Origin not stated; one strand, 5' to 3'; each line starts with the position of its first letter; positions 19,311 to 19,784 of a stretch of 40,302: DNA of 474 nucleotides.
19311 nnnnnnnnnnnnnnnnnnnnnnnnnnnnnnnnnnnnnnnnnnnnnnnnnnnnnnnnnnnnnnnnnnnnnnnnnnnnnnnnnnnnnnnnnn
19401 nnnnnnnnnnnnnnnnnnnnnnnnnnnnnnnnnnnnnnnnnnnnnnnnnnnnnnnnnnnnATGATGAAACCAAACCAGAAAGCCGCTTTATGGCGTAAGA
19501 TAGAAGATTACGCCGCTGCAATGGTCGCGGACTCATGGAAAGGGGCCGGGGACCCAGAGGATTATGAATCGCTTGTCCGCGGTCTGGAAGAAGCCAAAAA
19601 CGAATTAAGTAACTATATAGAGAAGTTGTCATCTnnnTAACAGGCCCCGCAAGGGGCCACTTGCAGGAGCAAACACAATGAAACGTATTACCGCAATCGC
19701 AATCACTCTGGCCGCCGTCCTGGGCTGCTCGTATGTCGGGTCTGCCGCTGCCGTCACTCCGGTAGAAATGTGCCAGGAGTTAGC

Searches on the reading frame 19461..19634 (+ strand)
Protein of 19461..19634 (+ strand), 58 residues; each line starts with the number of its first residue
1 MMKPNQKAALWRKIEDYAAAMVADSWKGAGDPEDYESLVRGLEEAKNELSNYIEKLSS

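Call 94: search_protein_families(library=phrogs, proteins=[window:19461-19634:+], max_evalue=0.001)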
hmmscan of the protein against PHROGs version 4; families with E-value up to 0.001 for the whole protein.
window:19461-19634:+ (58 aa): 2 families
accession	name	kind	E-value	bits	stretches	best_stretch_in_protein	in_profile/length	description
phrog_653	-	unknown function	2.4e-06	28.8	1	14-56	17-59/61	-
phrog_27846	-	unknown function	0.00076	20.7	1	14-51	12-49/55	-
